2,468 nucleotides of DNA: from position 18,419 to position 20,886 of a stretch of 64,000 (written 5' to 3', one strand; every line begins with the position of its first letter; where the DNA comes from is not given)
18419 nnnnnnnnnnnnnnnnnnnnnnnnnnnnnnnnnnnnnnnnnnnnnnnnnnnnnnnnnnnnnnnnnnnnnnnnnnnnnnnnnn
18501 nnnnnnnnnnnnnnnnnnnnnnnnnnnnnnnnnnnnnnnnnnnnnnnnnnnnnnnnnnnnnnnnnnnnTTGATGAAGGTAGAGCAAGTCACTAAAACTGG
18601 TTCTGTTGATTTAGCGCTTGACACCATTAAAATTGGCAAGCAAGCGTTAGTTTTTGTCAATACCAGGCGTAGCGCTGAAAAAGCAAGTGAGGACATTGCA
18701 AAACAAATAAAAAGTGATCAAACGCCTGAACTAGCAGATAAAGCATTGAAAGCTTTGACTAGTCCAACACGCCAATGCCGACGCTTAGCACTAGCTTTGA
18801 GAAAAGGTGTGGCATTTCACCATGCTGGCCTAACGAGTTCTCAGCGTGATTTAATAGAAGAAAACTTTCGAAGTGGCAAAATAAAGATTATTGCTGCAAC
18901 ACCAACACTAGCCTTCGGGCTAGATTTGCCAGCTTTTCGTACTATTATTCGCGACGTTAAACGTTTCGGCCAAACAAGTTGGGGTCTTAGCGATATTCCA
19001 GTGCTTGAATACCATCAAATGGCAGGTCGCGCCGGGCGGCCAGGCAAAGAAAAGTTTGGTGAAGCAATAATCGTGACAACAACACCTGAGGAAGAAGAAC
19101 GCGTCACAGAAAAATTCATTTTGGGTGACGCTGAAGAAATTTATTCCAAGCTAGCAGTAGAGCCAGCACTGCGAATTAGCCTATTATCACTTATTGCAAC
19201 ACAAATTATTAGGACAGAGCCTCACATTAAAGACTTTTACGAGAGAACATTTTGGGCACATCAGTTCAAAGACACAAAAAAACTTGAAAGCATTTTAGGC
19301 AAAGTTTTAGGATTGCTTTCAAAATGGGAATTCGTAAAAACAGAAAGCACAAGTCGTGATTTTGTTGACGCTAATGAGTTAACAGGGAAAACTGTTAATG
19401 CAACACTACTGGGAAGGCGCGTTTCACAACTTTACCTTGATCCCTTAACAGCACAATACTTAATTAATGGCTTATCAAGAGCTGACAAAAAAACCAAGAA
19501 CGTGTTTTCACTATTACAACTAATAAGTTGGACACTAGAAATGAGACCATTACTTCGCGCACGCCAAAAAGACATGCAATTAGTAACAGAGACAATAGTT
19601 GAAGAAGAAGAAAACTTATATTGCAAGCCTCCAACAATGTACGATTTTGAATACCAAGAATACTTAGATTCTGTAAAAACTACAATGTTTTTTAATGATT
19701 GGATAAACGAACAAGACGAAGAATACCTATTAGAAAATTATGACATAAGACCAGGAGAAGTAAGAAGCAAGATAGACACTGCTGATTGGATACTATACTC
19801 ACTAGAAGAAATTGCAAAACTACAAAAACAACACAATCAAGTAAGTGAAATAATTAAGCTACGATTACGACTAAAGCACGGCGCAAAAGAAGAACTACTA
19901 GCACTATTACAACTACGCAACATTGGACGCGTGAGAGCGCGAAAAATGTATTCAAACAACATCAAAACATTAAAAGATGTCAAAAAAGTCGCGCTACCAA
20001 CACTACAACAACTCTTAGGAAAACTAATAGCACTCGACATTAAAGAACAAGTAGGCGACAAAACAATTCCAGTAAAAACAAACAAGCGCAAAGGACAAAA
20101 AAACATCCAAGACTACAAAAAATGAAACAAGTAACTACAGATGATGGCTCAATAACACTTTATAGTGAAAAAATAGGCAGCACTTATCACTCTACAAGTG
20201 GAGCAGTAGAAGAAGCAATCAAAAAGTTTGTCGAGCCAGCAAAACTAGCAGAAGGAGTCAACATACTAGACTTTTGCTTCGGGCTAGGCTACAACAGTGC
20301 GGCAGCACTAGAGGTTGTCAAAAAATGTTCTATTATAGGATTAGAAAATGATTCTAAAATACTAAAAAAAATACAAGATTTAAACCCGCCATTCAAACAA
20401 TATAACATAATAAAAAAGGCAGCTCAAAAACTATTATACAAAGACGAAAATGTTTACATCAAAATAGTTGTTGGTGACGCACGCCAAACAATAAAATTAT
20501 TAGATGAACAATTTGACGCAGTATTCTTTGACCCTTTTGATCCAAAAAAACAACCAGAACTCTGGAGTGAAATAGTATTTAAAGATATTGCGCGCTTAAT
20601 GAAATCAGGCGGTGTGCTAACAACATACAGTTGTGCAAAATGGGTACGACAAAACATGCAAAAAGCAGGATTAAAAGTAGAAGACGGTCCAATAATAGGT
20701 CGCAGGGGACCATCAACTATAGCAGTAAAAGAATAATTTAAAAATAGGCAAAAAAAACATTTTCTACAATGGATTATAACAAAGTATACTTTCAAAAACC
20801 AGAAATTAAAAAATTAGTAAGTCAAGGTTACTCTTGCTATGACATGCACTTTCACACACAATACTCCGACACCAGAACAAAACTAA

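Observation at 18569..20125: Hel308/Ski2-type helicase gene encodes only the RecA2-to-C-terminal portion; the ATP-binding RecA1 domain is absent from the locus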

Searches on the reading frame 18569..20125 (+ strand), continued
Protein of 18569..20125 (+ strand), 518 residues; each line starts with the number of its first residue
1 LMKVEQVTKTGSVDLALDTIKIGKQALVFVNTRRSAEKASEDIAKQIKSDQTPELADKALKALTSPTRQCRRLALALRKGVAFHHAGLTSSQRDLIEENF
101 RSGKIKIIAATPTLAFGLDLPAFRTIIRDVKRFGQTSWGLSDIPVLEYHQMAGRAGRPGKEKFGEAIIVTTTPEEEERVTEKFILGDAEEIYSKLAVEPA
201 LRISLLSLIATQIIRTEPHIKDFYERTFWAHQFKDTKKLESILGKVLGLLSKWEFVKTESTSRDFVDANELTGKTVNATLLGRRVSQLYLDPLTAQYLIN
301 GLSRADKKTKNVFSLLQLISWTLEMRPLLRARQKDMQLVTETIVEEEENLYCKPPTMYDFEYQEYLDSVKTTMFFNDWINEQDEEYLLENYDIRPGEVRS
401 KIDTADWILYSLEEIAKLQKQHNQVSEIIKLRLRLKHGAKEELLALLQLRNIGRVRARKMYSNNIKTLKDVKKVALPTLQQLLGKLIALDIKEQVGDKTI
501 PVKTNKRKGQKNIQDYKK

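Call 49: find_encoding_contigs(protein=P0014, flank=2000, max_places=4)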
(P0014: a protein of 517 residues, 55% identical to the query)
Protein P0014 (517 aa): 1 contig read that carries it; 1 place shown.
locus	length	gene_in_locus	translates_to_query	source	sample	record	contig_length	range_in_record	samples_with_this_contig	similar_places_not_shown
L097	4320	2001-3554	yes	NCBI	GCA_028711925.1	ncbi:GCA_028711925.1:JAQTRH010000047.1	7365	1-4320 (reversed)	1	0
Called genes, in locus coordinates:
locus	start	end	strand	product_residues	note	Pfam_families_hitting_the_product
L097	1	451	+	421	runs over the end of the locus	-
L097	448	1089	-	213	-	PF00117:GATase, PF07722:Peptidase_C26 (weak)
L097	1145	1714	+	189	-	PF00300:His_Phos_1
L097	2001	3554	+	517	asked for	PF00271:Helicase_C, PF21280:Helicase_dom4_arc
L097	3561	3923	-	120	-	-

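Call 64: predict_structure(alignment_id=A3)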
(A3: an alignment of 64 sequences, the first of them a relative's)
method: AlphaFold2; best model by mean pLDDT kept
length: 517 residues; sequences in the alignment: 64
mean_pLDDT: 84.1   pTM: 0.64
mean pLDDT of the five models: 84.1, 84.0, 82.6, 81.3, 81.0
residues with pLDDT >= 90: 184; 70-90: 270; 50-70: 45; < 50: 18
segments of 3 or more residues with pLDDT < 50: 191-194, 502-511, 515-517
pLDDT, mean of each block of 10 residues (from residue 1): 82 93 93 91 90 89 81 94 86 90 93 71 92 64 85 87 91 90 78 64 91 84 75 74 89 84 59 83 94 93 77 93 88 89 87 83 92 94 85 81 95 92 88 88 85 86 88 88 88 72 46 51
secondary structure, 60 per line:
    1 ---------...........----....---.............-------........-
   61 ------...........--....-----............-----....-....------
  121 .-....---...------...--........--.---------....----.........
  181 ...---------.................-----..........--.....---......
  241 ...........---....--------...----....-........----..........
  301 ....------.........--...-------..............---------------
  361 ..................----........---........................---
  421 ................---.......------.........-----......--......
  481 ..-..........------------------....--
elements in order: H10-20 E25-28 H32-44 H52-59 H67-77 E80-83 H89-100 E106-109 H111-114 E123-126 E130-132 E139-141 H144-151 E164-167 H172-183 H193-209 H216-224 H227-231 H235-251 E255-258 E274-277 H279-286 H291-304 H311-319 H332-345 H361-378 H383-390 H394-417 H421-436 H440-446 H453-461 H467-472 H475-482 H484-493 H512-515

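Call 67: find_related_loci(query=A3, collection=metagenome_contigs, flank=10000)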
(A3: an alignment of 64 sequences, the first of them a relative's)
Query A3 (517 aa) in metagenome_contigs; peptide patterns used: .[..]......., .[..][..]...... (x = any residue, [..] = any of these).
600 stretches matched a pattern (row limit reached: there are more); 526 encode a relative of the query (tblastn E <= 1e-3); the best 80 are kept; 80 distinct loci.
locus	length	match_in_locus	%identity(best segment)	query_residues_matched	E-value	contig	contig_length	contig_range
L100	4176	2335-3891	55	1-515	0e+0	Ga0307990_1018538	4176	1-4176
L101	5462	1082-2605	54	7-515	0e+0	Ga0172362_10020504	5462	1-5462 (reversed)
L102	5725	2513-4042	55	7-515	0e+0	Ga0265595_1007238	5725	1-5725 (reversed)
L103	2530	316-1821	53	3-509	0e+0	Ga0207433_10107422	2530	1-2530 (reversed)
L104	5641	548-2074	52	7-517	3e-180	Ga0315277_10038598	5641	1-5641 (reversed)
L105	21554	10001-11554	53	1-515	1e-176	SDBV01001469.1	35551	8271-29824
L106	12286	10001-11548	52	2-515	3e-176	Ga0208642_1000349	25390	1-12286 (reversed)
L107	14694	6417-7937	52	9-517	1e-175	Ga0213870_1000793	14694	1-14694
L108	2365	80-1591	54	10-515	0e+0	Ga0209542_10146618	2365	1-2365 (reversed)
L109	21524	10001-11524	53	14-515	1e-174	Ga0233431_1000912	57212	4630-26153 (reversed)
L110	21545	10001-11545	50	1-517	9e-174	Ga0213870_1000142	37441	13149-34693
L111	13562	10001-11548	53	2-515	3e-173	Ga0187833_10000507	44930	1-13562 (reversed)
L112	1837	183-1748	53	2-516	0e+0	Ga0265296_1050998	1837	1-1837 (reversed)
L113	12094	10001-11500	53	14-515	3e-172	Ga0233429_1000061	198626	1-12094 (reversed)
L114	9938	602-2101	55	14-515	3e-171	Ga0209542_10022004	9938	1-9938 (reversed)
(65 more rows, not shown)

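Call 76: find_encoding_contigs(protein=P0114, flank=1000, max_places=8)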
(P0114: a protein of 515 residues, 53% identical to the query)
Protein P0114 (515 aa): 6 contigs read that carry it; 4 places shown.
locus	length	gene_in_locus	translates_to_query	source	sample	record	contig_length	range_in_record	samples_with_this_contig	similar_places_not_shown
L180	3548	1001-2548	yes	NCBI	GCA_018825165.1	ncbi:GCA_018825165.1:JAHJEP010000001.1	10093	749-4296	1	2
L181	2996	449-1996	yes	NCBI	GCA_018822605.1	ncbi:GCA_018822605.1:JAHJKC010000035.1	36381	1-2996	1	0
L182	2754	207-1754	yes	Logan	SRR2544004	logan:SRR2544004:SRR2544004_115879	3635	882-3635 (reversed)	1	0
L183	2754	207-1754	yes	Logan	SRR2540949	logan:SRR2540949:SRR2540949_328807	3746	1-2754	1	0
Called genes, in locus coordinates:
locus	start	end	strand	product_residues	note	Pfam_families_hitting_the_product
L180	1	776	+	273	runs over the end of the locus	PF13495:Phage_int_SAM_4, PF00589:Phage_integrase, PF22823:MrpR_C_cat (weak)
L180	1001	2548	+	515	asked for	PF00271:Helicase_C, PF21280:Helicase_dom4_arc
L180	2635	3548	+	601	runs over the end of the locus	-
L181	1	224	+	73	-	PF00589:Phage_integrase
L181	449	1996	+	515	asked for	PF00271:Helicase_C, PF21280:Helicase_dom4_arc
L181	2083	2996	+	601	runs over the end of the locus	-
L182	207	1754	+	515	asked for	PF00271:Helicase_C, PF21280:Helicase_dom4_arc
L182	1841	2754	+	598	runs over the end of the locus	?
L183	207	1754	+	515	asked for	PF00271:Helicase_C, PF21280:Helicase_dom4_arc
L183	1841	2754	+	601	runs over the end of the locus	-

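Call 79: fold_search(model_id=the predicted structure, library=pdb)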
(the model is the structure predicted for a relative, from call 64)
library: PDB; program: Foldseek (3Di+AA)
matches with E <= 10: 1237; with E <= 0.001: 189
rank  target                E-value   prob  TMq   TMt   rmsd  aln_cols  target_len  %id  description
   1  2zj8                  3.3e-34  1.00  0.70  0.53   5.6       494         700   35  Archaeal DNA helicase Hjm apo state in form 2 (released 2009-02-10)
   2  2p6r_A                8.9e-32  1.00  0.73  0.57   4.6       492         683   36  Crystal structure of superfamily 2 helicase Hel308 in complex with unwound DNA (released 2007-06-12)
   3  2zj5                  1.7e-31  1.00  0.69  0.54   5.3       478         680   35  Archaeal DNA helicase Hjm complexed with ADP in form 1 (released 2009-02-10)
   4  2zj2                  7.0e-31  1.00  0.67  0.54   5.0       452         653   36  Archaeal DNA helicase Hjm apo state in form 1 (released 2009-02-10)
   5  9b15_B                8.4e-31  1.00  0.71  0.55   5.0       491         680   35  Superfamily 2 helicase Hel308 containing the beta-hairpin from DNA pol theta helicase-like domain (released 2025-03-19)
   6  9b15_A                1.7e-30  1.00  0.72  0.56   4.8       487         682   35  Superfamily 2 helicase Hel308 containing the beta-hairpin from DNA pol theta helicase-like domain (released 2025-03-19)
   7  2va8_B                8.8e-30  1.00  0.73  0.56   4.3       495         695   32  DNA Repair Helicase Hel308 (released 2008-01-15)
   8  2va8_A                2.5e-29  1.00  0.72  0.55   4.6       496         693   31  DNA Repair Helicase Hel308 (released 2008-01-15)
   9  2p6u                  4.6e-28  1.00  0.71  0.56   4.7       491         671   35  Apo structure of the Hel308 superfamily 2 helicase (released 2007-06-12)
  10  9bh6_A                2.0e-22  1.00  0.61  0.43   7.9       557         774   23  Human DNA polymerase theta helicase domain tetramer in the apo form (released 2024-05-01)
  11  9bh7_A                5.7e-22  1.00  0.60  0.43   8.1       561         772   21  Human DNA polymerase theta helicase domain dimer in the apo form (released 2024-05-01)
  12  5a9f                  7.3e-22  1.00  0.61  0.43   7.5       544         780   21  Crystal structure of the Helicase domain of human DNA polymerase theta in complex with ADP (released 2015-12-16)
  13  9bha_B                7.6e-22  1.00  0.62  0.43  13.0       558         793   22  Human DNA polymerase theta helicase domain dimer bound to DNA in the microhomology annealed conformation (released 2024-05-01)
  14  5a9j_C                1.4e-21  1.00  0.60  0.43   7.8       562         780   21  Crystal structure of the Helicase domain of human DNA polymerase theta, apo-form (released 2015-12-16)
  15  5aga                  2.4e-21  1.00  0.63  0.44   7.4       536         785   22  Crystal structure of the Helicase domain of human DNA polymerase theta in complex with AMPPNP (released 2015-02-25)
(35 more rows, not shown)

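Call 81: search_protein_families(library=ncbifam, proteins=[P0001], max_evalue=0.001)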
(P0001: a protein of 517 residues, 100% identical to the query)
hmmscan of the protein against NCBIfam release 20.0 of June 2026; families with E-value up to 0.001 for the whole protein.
P0001 (517 aa): 19 families
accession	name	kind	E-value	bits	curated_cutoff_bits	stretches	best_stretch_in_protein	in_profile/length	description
NF002654.0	PRK02362.1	equivalog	1.3e-134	450.2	887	1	2-510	223-719/739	ATP-dependent DNA helicase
NF001308.0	PRK00254.1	equivalog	2.5e-117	393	1216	1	13-508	229-713/720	ATP-dependent DNA helicase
NF040935.1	helicase_Hel308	equivalog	3e-91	306.6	1200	1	13-487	238-692/704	ATP-dependent DNA helicase Hel308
NF002251.0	PRK01172.1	equivalog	2.6e-81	273.8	891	1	13-481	227-650/674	ATP-dependent DNA helicase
TIGR04121.1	DEXH_lig_assoc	equivalog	4.7e-09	34.5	850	1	78-126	277-325/804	ligase-associated DNA damage response DEXH box helicase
TIGR03817.1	DECH_helic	hypoth_equivalog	2.8e-06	25.9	874.1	1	6-162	255-378/742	helicase/secretion neighborhood putative DEAH-box helicase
NF010338.0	PRK13767.1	equivalog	5e-06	25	849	1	17-122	280-360/877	ATP-dependent helicase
NF008167.0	PRK10917.2-1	equivalog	1e-05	23.9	995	1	19-174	509-646/744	ATP-dependent DNA helicase RecG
NF008165.0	PRK10917.1-3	equivalog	1.2e-05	24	711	1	67-175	497-598/692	ATP-dependent DNA helicase RecG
TIGR00614.1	recQ_fam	subfamily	2.7e-05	23.1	219.8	1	69-159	239-322/470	RecQ family ATP-dependent DNA helicase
TIGR00643.1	recG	equivalog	3e-05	22.9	659.4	1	78-169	483-563/629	ATP-dependent DNA helicase RecG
NF053636.1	DDHlcsCsdAPsy1082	equivalog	3.6e-05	22.5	890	1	66-131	253-322/512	DEAD/DEAH box helicase CsdA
NF008164.0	PRK10917.1-2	equivalog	4.9e-05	21.8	785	1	58-160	500-593/704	ATP-dependent DNA helicase RecG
NF008168.0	PRK10917.2-2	equivalog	5.2e-05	21.7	718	1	80-170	614-693/795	ATP-dependent DNA helicase RecG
TIGR01389.1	recQ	equivalog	0.00016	20.2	640.2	1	81-167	252-326/591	DNA helicase RecQ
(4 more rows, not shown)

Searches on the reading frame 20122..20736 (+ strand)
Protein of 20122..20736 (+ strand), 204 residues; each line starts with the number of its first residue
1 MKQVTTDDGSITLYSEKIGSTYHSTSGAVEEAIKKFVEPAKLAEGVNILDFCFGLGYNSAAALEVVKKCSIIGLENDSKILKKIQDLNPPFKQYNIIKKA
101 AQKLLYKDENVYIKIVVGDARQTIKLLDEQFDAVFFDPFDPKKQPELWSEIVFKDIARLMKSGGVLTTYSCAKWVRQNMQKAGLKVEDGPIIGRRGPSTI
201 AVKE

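Call 6: search_protein_families(library=pfam, proteins=[window:20122-20736:+], max_evalue=0.01)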
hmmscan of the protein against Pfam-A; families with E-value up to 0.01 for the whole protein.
window:20122-20736:+ (204 aa): 6 families
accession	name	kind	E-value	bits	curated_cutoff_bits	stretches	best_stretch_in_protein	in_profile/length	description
PF05430.17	Methyltransf_30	-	2.8e-32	111.7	22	1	89-203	9-123/124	S-adenosyl-L-methionine-dependent methyltransferase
PF13649.12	Methyltransf_25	-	1.2e-06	29.6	27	1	48-164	1-97/97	Methyltransferase domain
PF01564.23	Spermine_synth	-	7.8e-05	22.7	22.9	1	98-179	63-141/186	Spermine/spermidine synthase domain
PF08241.18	Methyltransf_11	-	7.9e-05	23.7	21.2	1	98-166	43-93/95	Methyltransferase domain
PF13847.12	Methyltransf_31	-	0.0015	18.7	27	1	44-179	3-122/145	Methyltransferase domain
PF01135.25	PCMT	-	0.0041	17.3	20.3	1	35-85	64-115/210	Protein-L-isoaspartate(D-aspartate) O-methyltransferase (PCMT)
